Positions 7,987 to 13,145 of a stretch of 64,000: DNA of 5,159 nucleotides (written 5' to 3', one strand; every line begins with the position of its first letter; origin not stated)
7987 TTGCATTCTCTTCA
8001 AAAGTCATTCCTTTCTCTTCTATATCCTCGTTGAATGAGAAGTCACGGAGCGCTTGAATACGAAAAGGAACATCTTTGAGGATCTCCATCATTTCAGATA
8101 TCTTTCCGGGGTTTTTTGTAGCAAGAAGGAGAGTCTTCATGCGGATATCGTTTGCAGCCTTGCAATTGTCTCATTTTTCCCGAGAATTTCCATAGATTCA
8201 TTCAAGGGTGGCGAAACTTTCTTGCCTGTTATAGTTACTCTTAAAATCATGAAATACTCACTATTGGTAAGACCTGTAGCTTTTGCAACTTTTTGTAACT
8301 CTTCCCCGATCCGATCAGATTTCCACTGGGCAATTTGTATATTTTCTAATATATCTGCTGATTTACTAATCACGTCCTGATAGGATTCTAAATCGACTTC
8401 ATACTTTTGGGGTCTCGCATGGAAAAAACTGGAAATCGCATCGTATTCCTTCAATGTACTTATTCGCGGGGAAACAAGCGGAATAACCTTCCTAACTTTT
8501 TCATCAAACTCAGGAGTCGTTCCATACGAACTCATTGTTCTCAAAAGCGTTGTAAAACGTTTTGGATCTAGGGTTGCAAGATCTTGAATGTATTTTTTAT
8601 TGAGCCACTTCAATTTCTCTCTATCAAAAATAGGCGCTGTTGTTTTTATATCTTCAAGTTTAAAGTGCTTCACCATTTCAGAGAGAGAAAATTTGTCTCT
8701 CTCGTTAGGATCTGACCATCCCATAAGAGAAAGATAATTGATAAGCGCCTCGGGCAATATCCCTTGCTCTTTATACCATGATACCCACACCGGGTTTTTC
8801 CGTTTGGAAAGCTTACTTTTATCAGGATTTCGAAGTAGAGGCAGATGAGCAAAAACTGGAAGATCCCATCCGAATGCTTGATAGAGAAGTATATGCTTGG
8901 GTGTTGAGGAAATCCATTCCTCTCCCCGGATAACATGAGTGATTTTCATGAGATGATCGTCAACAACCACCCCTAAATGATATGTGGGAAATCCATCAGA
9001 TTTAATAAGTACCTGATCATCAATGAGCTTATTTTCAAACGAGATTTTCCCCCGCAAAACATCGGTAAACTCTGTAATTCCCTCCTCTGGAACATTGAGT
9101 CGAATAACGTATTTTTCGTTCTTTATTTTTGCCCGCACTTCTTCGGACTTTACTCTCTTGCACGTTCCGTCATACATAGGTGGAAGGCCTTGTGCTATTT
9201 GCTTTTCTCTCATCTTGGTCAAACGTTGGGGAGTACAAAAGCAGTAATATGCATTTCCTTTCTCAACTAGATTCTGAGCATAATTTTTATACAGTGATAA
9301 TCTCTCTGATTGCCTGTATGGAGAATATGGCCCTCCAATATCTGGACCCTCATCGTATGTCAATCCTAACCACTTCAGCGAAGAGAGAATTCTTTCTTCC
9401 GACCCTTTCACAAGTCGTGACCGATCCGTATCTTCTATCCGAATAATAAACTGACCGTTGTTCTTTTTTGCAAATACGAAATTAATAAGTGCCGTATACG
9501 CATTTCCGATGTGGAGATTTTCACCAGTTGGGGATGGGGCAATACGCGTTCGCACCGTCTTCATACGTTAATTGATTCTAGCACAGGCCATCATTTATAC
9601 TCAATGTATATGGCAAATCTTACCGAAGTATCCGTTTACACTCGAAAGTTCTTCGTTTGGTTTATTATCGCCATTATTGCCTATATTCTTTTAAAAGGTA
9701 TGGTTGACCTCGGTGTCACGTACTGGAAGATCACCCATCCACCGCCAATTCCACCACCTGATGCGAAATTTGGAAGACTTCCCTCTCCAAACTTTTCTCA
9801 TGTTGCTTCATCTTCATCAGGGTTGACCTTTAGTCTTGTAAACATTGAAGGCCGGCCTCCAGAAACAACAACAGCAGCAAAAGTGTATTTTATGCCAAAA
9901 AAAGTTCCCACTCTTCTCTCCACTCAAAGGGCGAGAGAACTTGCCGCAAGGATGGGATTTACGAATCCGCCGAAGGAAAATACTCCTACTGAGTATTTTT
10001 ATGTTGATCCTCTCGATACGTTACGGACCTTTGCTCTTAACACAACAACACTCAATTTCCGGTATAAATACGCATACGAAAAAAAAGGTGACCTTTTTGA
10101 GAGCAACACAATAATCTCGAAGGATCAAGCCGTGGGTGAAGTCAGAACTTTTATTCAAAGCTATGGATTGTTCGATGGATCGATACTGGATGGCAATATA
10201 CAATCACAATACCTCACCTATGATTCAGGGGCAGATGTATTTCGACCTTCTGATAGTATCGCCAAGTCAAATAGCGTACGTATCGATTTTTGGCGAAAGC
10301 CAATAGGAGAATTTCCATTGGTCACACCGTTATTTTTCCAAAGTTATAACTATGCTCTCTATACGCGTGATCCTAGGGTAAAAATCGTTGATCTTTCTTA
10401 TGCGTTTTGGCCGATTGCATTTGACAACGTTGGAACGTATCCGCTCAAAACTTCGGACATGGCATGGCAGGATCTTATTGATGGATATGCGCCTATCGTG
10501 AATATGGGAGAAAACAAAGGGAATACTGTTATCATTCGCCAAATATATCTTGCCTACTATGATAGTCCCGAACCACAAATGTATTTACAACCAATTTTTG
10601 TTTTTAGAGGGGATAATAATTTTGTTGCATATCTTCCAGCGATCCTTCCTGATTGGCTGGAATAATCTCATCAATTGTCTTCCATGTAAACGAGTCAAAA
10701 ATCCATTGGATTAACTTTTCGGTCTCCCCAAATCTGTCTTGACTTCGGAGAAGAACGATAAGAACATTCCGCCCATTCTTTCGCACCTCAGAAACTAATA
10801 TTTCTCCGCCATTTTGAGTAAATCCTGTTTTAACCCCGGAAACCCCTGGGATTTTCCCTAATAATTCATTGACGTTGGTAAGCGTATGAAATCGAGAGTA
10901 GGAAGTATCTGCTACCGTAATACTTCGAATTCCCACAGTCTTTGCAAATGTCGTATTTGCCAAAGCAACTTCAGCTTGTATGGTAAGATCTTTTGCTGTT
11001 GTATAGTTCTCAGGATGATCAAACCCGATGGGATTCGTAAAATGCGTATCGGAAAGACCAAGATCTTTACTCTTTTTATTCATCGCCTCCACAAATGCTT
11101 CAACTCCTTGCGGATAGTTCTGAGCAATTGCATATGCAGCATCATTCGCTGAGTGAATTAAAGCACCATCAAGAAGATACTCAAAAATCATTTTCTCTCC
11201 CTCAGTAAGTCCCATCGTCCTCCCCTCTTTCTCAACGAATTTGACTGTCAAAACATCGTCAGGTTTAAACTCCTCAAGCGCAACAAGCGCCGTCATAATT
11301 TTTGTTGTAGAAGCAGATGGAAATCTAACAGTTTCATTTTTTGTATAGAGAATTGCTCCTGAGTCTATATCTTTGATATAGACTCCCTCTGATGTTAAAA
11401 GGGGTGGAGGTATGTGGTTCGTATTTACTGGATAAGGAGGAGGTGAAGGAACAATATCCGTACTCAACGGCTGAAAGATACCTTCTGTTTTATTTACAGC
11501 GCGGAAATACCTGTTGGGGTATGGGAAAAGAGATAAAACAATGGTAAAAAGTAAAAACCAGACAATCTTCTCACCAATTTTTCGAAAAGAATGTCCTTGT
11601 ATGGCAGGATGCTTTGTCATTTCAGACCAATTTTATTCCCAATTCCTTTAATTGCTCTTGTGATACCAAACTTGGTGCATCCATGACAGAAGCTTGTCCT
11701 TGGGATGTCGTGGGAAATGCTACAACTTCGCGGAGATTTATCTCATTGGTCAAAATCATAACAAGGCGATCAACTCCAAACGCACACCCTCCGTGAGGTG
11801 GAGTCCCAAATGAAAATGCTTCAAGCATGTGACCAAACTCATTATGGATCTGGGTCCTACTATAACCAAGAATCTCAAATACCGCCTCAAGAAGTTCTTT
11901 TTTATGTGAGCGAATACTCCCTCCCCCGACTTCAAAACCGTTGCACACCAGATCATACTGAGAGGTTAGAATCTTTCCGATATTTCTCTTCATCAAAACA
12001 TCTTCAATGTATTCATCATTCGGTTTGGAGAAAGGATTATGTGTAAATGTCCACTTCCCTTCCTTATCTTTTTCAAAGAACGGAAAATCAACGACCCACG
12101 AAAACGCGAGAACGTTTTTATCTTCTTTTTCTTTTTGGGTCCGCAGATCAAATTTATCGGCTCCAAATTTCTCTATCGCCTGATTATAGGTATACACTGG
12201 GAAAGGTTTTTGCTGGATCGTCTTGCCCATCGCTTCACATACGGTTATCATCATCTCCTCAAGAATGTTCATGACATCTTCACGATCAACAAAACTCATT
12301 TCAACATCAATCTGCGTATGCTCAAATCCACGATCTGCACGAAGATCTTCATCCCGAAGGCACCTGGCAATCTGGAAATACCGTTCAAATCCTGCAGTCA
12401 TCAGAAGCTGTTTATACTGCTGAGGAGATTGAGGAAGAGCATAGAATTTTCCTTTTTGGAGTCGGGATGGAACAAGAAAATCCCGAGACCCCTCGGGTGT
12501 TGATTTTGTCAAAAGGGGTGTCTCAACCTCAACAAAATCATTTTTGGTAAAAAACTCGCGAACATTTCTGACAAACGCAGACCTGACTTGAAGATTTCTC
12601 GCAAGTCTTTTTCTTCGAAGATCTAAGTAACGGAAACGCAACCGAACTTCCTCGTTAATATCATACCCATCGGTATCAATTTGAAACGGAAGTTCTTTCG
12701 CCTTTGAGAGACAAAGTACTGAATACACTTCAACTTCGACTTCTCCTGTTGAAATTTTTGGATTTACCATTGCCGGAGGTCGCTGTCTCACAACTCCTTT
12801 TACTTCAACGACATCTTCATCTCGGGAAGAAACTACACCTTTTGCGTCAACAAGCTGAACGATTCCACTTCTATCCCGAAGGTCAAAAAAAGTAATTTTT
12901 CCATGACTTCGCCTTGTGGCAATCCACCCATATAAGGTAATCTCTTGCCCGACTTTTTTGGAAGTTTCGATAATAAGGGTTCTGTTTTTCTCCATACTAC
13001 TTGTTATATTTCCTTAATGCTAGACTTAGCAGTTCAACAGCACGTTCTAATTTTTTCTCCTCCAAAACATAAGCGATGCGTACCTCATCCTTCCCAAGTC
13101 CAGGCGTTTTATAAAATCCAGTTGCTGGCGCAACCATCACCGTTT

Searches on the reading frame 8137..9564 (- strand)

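Call 28: search_protein_families(library=ncbifam, max_evalue=0.00001, proteins=[window:8137-9564:-])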
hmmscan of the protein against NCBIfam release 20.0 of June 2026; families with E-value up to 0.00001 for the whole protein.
window:8137-9564:- (475 aa): 10 families
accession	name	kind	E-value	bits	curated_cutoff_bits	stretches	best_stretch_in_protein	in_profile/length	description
TIGR00464.1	gltX_bact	equivalog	1.9e-155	518.3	289.95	1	3-471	1-464/470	glutamate--tRNA ligase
TIGR03838.1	queuosine_YadB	equivalog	1.1e-65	221.8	276.7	1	5-295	2-269/272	tRNA glutamyl-Q(34) synthetase GluQRS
NF004315.1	PRK05710.1-4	equivalog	9.9e-65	218.7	250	1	6-276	1-272/274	tRNA glutamyl-Q(34) synthetase GluQRS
NF004314.0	PRK05710.1-3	equivalog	8.5e-63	212.5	256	1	3-309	6-290/297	tRNA glutamyl-Q(34) synthetase GluQRS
NF004312.0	PRK05710.1-1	equivalog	1.1e-46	159.6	453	1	6-310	16-295/306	tRNA glutamyl-Q(34) synthetase GluQRS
NF004313.0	PRK05710.1-2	equivalog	2e-45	155.3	380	1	2-261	3-251/299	tRNA glutamyl-Q(34) synthetase GluQRS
NF003169.0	PRK04156.1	equivalog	8e-42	143.6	516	1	3-246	101-334/567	glutamate--tRNA ligase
TIGR00463.1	gltX_arch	equivalog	1.5e-36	126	401.75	1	3-258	93-336/560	glutamate--tRNA ligase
TIGR00440.1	glnS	equivalog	9.8e-14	51.1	425.8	1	4-216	1-206/524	glutamine--tRNA ligase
NF011291.0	PRK14703.1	equivalog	2e-12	46.2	681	1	3-132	31-151/769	glutamine--tRNA ligase/YqeY domain fusion protein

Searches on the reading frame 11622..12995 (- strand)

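Call 28: search_protein_families(library=ncbifam, max_evalue=0.00001, proteins=[window:11622-12995:-])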
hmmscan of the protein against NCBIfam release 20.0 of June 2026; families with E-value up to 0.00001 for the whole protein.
window:11622-12995:- (457 aa): 15 families
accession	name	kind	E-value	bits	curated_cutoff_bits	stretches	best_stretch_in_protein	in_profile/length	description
NF001750.0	PRK00476.1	equivalog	4e-184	613.2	443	2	11-290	13-299/590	aspartate--tRNA ligase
TIGR00459.1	aspS_bact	equivalog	1e-170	568.9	373.85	2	11-292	11-296/586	aspartate--tRNA ligase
NF009460.0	PRK12820.1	equivalog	2.6e-120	402.7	1379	2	11-287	30-324/723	bifunctional aspartyl-tRNA synthetase/aspartyl/glutamyl-tRNA amidotransferase subunit C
NF003483.0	PRK05159.1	equivalog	7.1e-70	236.1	353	1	3-428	3-430/438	aspartate--tRNA(Asn) ligase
TIGR00458.1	aspS_nondisc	equivalog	1.9e-59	201.8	368.4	1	13-430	9-422/428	aspartate--tRNA(Asn) ligase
NF001756.1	PRK00484.1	subfamily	6.8e-42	143.7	468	2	10-260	45-294/488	lysine--tRNA ligase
TIGR00499.1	lysS_bact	equivalog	4.7e-41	140.9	427.6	2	11-279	48-310/496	lysine--tRNA ligase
NF003037.0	PRK03932.1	equivalog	3e-38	131.9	414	2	11-258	11-264/451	asparagine--tRNA ligase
TIGR00457.1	asnS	equivalog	1e-36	126.8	342.6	1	7-432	7-451/455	asparagine--tRNA ligase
NF002821.0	PRK02983.1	equivalog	2.6e-30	105.2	742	2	10-256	653-899/1102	bifunctional lysylphosphatidylglycerol synthetase/lysine--tRNA ligase LysX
NF009101.0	PRK12445.1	subfamily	3.2e-28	98.5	1026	1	17-277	66-327/505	lysine--tRNA ligase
TIGR00462.1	genX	equivalog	7.7e-21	74.8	286.9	1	135-279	1-144/304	EF-P lysine aminoacylase EpmA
NF006828.0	PRK09350.1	equivalog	1.1e-20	74.1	264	2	133-293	14-178/325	elongation factor P--(R)-beta-lysine ligase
NF005054.0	PRK06462.1-4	equivalog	1.4e-13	50.6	309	1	124-310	14-218/318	asparagine synthetase A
NF005052.0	PRK06462.1-1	equivalog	1.5e-13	50.5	368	1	112-258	28-175/353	asparagine synthetase A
